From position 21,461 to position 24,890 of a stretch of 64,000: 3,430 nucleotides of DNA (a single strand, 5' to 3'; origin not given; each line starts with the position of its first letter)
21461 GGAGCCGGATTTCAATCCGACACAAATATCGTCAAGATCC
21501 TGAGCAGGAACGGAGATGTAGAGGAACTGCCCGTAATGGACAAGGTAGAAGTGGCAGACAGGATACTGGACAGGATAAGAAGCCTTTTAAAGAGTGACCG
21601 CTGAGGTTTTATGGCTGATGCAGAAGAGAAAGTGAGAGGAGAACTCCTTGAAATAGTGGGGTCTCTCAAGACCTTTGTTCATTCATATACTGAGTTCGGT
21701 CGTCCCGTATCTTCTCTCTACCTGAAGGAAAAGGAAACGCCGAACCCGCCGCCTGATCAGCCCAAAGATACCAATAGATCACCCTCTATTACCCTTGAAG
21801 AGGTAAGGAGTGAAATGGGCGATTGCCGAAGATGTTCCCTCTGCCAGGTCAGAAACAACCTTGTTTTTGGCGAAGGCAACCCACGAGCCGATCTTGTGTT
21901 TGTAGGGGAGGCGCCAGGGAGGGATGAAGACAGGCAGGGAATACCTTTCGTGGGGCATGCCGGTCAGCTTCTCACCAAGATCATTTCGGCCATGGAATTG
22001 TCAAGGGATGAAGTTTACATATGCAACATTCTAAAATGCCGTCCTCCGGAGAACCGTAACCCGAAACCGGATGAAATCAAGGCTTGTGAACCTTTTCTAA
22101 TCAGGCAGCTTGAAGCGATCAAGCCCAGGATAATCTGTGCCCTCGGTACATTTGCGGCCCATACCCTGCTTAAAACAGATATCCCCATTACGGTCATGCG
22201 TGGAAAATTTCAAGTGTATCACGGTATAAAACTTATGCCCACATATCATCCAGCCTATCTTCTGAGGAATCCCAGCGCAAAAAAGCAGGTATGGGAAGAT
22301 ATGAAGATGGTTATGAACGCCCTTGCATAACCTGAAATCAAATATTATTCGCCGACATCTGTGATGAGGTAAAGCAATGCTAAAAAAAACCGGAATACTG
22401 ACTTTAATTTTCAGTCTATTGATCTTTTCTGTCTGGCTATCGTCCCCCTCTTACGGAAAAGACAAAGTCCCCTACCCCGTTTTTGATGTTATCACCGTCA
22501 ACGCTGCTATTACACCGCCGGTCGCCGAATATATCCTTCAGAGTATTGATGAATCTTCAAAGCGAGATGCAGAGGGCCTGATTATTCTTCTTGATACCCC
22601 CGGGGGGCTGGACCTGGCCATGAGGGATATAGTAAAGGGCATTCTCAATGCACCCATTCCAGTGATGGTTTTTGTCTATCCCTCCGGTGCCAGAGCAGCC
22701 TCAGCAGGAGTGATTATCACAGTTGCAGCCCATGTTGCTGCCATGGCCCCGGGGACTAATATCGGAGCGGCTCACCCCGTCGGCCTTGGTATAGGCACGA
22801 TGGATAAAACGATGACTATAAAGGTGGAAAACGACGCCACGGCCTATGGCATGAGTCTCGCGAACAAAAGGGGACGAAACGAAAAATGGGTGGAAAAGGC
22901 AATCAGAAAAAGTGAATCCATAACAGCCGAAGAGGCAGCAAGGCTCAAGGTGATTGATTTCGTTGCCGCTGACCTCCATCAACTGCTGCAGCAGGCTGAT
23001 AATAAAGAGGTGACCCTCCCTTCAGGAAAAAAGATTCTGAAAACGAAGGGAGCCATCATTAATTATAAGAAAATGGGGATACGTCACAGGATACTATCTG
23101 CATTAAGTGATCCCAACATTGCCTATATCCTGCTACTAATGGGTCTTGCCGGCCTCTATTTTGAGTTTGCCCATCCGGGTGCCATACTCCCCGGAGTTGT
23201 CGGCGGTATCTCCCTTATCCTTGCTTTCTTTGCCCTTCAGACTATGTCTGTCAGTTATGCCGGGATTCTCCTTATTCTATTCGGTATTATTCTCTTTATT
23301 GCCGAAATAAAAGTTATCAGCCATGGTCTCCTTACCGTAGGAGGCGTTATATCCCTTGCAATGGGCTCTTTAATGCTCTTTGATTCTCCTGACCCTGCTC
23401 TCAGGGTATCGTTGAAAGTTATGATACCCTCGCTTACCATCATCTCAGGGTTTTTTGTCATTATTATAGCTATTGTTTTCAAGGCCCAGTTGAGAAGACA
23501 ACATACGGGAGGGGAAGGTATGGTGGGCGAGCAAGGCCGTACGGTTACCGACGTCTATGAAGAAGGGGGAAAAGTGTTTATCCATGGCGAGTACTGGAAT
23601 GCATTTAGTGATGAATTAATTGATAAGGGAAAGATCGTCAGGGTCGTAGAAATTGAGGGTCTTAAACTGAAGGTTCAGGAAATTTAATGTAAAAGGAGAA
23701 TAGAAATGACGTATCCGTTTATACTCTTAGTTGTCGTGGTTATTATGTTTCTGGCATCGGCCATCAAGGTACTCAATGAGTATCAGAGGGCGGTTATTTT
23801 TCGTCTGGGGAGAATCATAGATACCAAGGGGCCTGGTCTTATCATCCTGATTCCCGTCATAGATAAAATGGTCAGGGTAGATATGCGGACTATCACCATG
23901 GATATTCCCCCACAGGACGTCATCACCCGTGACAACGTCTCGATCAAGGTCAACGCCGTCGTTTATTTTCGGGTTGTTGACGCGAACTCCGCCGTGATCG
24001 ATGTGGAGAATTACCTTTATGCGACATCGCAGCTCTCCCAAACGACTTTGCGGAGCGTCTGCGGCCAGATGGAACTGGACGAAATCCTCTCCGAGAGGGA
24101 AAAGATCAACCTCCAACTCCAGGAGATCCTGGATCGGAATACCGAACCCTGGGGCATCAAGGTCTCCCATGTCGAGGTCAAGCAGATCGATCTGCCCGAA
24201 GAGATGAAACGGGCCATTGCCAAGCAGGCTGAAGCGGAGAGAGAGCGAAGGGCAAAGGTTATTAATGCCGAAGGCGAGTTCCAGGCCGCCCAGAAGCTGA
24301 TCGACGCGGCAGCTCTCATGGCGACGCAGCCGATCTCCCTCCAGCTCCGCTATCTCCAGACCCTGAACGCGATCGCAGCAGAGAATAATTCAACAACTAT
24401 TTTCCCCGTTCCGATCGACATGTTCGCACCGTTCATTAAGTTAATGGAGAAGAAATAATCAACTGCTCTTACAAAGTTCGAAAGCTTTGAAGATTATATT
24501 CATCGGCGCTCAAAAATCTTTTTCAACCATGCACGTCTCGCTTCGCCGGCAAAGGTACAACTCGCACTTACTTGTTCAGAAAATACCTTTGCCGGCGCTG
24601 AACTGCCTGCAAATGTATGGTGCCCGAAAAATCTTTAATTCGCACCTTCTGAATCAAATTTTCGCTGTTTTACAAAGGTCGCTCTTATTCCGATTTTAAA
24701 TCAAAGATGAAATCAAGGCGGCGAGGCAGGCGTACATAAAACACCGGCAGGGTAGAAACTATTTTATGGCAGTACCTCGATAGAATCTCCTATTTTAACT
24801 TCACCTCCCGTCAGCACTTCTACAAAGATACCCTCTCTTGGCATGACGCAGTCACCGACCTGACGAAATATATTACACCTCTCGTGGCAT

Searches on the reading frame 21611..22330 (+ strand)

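Call 86: search_protein_families(library=pfam, max_evalue=0.000001, proteins=[window:21611-22330:+])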
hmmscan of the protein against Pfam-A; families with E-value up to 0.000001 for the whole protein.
window:21611-22330:+ (239 aa): 1 family
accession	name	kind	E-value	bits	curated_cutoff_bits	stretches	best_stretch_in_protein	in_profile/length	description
PF03167.25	UDG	-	2.9e-42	144.5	24.3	1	86-232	1-141/141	Uracil DNA glycosylase superfamily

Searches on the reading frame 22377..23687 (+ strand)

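Call 86: search_protein_families(library=pfam, max_evalue=0.000001, proteins=[window:22377-23687:+])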
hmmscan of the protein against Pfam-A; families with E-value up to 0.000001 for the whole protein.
window:22377-23687:+ (436 aa): 3 families
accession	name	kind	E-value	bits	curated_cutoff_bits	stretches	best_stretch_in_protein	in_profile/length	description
PF24961.1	NfeD_membrane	-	2.4e-27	95.8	26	1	247-365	1-118/119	NfeD integral membrane domain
PF01957.25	NfeD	-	5.5e-15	55.8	29.1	1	380-434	2-56/57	NfeD-like C-terminal, partner-binding domain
PF25145.1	NfeD1b_N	-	1e-12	48.5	40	1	38-188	4-160/189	NfeD1b, N-terminal domain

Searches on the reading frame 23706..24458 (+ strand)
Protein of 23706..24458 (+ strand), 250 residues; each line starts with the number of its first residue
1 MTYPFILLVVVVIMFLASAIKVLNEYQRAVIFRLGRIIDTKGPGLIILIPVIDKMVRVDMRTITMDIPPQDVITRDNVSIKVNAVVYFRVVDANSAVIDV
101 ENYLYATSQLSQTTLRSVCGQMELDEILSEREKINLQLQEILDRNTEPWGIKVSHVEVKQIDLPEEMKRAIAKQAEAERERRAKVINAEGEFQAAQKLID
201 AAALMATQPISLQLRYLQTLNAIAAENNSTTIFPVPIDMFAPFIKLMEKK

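Call 8: search_protein_families(library=pfam, proteins=[window:23706-24458:+])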
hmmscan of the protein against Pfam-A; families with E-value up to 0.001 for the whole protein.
window:23706-24458:+ (250 aa): 2 families
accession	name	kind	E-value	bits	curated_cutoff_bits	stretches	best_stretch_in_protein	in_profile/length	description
PF01145.31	Band_7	-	8.8e-41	140.3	23.6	1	22-191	2-175/176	SPFH domain / Band 7 family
PF13421.11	Band_7_1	-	1.5e-05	25.2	24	1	120-176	150-208/211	SPFH domain-Band 7 family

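Call 92: search_protein_families(library=pfam, max_evalue=0.00001, proteins=[L027:252-1640:-])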
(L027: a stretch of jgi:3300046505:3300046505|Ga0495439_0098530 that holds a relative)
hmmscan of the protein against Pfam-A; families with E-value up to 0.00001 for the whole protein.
L027:252-1640:- (462 aa): 2 families
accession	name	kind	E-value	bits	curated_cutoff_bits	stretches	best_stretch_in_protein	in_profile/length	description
PF02872.23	5_nucleotid_C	-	7.8e-19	68.8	23.6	1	186-335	19-148/158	5'-nucleotidase, C-terminal domain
PF00149.33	Metallophos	-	9.6e-06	26.6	21.5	0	25-86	127-190/191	Calcineurin-like phosphoesterase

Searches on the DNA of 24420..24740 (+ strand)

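Call 45: search_rna_families(source=window, start=24420, end=24740, threshold=evalue, max_evalue=10)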
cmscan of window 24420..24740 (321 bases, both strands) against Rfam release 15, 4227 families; matches with E-value up to 10: 5.
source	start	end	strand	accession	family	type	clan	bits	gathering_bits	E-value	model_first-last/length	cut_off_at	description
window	24482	24521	+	RF01615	ceN111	Gene; snRNA; snoRNA; CD-box;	-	17.7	43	1.4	1-70/70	no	Nematode snoRNA ceN111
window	24548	24669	+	RF04312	trpB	Cis-reg;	-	16.2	59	9.3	1-107/107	no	trpB ncRNA motif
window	24438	24527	-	RF00101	SraC_RyeA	Gene; sRNA;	CL00105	14.1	37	6.4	1-145/145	no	SraC/RyeA RNA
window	24505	24534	-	RF01618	ceN114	Gene; snRNA; snoRNA; CD-box;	-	14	44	6.2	1-63/63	no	Nematode snoRNA ceN114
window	24676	24714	+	RF02060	STnc410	Gene; sRNA;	-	12.3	50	2.6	1-158/158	no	Enterobacterial sRNA STnc410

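Call 46: search_rna_families(sources=[L011, L013, L014, L003, L012], threshold=evalue, max_evalue=1)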
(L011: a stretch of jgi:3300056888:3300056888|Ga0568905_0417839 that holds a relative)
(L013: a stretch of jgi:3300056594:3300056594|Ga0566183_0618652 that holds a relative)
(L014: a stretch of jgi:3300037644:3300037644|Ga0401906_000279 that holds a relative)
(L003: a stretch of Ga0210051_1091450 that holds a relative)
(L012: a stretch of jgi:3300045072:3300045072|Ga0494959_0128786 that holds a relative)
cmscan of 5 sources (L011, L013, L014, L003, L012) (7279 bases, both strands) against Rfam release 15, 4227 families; matches with E-value up to 1: 8.
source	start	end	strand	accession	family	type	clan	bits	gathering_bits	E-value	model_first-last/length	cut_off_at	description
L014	537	1294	+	RF03079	MISL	Gene; sRNA;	-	574.5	274.6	8.9e-175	1-751/751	no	MISL RNA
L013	428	514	-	RF03769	mir-3913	Gene; miRNA;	-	39.1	100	3.4e-05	1-100/100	no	mir-3913 microRNA precursor family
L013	428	514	+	RF03769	mir-3913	Gene; miRNA;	-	38.7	100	4.3e-05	1-100/100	no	mir-3913 microRNA precursor family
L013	438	506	+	RF04269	mir-373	Gene; miRNA;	-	31.5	69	0.0057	1-69/69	no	mir-373 microRNA precursor family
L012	1199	1301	-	RF02625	WsnRNA46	Gene; sRNA;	-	29.4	65.3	0.0088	1-151/151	no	Wolbachia sRNA 46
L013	438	506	-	RF04269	mir-373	Gene; miRNA;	-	27.1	69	0.077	1-69/69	no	mir-373 microRNA precursor family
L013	403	495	+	RF00056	SNORA71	Gene; snRNA; snoRNA; HACA-box;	-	24.2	60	0.24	1-134/134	no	Small nucleolar RNA SNORA71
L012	1053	1122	+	RF00452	MIR172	Gene; miRNA;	-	23.4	70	0.16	23-92/114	no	mir-172 microRNA precursor family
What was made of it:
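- On Any Rfam 15 RNA family: Only irrelevant sub-threshold hits appear at E<=10 on the 24-kb copy and at E<=1 on five other copies (calls 45, 46).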

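Call 89: search_dna_similar(query=L011:392-593:-, collection=plasmids, mode=distant, max_evalue=0.001, max_rows=15)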
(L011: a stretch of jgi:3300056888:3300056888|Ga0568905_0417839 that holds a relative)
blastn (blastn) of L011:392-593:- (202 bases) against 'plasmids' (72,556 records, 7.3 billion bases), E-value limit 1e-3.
No match.

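Call 90: search_dna_similar(query=L011:392-593:-, collection=phages, mode=distant, max_evalue=0.001, max_rows=15)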
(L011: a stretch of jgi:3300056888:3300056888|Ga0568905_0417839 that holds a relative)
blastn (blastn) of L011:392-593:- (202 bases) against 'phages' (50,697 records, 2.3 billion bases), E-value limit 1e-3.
No match.
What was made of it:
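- Tried and rejected: Plasmid and phage BLAST gave no match (calls 89, 90).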
